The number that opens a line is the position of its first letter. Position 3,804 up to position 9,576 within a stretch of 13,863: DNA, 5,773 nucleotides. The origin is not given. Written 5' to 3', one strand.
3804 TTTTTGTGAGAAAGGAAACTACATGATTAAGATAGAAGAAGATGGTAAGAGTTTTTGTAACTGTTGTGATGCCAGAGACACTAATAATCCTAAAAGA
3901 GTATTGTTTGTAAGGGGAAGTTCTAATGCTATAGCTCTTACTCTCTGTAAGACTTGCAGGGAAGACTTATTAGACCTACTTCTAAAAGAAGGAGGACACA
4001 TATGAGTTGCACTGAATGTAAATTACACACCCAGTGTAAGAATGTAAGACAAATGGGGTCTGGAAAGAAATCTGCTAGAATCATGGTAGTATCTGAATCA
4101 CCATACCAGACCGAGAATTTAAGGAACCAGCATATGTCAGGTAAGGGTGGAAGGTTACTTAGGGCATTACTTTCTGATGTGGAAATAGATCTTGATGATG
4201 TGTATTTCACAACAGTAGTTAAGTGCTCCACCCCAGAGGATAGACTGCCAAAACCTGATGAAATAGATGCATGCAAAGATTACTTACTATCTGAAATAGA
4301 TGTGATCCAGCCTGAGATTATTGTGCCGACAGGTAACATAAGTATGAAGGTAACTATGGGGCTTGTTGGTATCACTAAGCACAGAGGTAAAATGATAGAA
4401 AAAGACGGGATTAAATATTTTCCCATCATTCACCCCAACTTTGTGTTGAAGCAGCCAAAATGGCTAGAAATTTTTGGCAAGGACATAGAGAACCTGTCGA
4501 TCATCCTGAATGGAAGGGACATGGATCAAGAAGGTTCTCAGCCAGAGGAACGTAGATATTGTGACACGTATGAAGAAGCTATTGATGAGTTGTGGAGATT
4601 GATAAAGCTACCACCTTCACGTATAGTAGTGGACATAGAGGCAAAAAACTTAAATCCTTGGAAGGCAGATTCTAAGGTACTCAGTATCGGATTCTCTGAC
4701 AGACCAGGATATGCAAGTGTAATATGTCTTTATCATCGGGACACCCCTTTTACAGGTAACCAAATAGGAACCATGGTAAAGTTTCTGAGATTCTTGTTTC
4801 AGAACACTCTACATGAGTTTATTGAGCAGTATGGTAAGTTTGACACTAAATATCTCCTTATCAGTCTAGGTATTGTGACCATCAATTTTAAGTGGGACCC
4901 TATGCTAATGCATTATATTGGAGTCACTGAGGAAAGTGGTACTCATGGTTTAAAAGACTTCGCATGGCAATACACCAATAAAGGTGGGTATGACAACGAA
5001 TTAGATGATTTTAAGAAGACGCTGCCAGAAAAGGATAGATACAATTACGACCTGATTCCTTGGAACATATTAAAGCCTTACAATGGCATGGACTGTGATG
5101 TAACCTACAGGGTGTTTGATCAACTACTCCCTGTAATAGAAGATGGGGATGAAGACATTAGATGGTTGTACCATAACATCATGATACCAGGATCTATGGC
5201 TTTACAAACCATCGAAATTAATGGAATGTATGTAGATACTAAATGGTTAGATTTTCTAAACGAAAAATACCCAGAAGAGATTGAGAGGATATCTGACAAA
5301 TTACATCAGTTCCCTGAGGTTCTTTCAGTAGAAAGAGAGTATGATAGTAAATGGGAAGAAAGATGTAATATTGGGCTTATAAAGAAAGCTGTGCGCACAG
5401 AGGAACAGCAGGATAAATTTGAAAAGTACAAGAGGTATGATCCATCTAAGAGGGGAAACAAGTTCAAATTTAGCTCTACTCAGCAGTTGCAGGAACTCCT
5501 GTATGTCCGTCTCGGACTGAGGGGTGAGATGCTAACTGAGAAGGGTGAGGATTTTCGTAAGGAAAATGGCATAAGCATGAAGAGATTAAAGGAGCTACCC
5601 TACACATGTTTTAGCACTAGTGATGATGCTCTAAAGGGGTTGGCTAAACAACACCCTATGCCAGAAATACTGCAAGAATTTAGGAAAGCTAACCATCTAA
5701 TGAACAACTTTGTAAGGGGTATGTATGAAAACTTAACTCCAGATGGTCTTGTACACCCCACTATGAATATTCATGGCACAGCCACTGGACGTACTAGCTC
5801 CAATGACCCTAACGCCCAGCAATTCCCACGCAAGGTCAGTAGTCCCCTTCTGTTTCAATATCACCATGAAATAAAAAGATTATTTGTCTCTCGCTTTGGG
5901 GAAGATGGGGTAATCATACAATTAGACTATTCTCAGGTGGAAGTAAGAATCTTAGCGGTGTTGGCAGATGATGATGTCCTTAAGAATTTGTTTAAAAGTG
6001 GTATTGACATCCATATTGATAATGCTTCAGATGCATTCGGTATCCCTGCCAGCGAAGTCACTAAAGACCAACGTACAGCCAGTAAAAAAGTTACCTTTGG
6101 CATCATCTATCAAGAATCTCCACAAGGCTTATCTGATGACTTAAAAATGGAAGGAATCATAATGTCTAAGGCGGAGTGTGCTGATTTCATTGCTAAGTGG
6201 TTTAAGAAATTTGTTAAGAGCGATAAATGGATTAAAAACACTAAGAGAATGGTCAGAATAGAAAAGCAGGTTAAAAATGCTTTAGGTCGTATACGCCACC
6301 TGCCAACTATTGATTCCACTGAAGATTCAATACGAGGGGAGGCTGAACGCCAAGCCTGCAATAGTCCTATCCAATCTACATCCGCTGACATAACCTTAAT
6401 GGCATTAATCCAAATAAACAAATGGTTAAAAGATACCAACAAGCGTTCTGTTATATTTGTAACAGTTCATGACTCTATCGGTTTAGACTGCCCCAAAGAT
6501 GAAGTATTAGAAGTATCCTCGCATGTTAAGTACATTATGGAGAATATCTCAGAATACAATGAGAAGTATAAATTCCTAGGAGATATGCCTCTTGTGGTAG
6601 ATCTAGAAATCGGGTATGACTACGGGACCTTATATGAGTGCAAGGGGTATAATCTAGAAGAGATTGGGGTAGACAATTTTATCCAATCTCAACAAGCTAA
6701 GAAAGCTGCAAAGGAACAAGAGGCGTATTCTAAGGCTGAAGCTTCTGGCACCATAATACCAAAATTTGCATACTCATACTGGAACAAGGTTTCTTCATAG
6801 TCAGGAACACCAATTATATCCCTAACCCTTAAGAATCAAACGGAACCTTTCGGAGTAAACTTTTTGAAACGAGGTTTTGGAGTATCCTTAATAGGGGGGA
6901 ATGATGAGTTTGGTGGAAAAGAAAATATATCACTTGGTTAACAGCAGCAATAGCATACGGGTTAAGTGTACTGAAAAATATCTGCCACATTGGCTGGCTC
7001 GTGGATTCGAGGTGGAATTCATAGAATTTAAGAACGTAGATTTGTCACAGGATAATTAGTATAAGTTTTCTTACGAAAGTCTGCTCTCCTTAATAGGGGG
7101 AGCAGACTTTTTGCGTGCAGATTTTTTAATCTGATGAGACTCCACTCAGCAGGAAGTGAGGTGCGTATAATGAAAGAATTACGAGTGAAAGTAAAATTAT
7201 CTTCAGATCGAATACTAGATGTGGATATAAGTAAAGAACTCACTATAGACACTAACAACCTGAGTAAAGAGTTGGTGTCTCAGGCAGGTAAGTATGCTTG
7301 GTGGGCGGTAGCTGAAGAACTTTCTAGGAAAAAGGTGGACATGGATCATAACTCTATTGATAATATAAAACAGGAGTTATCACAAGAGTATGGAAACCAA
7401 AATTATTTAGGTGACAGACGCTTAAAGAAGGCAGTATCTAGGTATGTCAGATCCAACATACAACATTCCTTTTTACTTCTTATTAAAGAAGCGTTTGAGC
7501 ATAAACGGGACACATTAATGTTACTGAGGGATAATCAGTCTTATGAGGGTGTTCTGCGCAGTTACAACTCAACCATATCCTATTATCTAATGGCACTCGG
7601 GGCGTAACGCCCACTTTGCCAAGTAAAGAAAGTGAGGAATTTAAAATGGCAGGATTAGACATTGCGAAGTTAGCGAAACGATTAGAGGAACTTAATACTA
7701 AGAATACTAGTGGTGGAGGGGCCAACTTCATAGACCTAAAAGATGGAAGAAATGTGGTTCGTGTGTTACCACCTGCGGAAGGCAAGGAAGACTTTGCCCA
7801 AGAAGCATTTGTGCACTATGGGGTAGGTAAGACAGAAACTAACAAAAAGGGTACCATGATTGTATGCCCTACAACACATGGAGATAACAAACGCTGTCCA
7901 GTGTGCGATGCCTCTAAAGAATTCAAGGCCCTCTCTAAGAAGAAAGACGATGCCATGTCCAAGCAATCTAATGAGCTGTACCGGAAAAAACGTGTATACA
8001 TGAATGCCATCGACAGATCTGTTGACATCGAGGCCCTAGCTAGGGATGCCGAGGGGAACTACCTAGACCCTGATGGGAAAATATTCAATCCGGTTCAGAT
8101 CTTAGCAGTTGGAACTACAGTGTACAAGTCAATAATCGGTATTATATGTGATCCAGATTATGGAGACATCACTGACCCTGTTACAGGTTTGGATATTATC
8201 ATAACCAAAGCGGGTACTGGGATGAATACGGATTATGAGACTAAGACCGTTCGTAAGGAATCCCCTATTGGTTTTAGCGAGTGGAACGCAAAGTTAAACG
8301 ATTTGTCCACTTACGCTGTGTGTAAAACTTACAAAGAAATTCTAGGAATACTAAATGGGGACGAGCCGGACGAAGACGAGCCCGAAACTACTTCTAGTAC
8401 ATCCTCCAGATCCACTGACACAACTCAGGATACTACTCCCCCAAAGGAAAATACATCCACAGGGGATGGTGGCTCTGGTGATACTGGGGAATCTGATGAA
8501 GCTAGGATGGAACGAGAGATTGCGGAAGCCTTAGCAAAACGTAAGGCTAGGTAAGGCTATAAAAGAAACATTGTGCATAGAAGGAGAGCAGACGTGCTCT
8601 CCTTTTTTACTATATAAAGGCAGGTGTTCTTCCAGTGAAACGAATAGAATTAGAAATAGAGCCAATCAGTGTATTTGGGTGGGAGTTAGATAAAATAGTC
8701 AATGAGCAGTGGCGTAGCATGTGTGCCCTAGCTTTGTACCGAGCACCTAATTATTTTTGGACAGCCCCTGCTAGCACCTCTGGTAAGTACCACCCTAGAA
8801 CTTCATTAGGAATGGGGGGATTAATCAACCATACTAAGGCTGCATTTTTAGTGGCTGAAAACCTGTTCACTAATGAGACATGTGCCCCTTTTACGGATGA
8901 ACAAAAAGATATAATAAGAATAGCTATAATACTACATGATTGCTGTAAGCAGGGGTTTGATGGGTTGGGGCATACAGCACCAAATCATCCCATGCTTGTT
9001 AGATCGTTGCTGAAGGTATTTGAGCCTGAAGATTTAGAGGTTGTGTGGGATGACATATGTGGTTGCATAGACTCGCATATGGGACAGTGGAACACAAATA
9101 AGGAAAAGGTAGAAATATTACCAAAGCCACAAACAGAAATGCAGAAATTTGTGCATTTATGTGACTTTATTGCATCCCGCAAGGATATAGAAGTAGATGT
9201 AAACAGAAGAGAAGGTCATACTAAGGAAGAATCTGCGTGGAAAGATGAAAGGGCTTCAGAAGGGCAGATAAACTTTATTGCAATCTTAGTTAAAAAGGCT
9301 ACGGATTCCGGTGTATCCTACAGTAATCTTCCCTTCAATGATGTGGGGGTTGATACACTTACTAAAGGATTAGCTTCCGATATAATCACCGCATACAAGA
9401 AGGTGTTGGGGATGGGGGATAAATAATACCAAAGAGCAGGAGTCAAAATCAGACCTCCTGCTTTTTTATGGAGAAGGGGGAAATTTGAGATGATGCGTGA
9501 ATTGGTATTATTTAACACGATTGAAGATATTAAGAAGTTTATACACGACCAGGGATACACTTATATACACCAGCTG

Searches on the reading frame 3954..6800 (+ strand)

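Call 5: search_protein_families(library=pfam, proteins=[window:3954-6800:+], max_evalue=1)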
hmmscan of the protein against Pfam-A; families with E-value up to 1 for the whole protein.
window:3954-6800:+ (948 aa): 4 families
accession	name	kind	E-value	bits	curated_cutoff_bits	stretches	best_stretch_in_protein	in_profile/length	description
PF00476.26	DNA_pol_A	-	1.1e-86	291.7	34.3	1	487-891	13-380/381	DNA polymerase family A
PF03167.25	UDG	-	1.2e-20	74.4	24.3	1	35-168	2-125/141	Uracil DNA glycosylase superfamily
PF01612.26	DNA_pol_A_exo1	-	1.1e-11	45.3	23.6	1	220-395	21-172/173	3'-5' exonuclease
PF17438.7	DUF5417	-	0.059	14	23.9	1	415-472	1-58/91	Family of unknown function (DUF5417)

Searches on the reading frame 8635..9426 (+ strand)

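Call 5: search_protein_families(library=pfam, proteins=[window:8635-9426:+], max_evalue=1)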
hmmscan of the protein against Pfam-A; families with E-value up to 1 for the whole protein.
window:8635-9426:+ (263 aa): 1 family
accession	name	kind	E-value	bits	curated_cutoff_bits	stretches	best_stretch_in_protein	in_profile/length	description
PF01966.28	HD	-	1.1e-05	26.1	22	1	64-177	2-111/116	HD domain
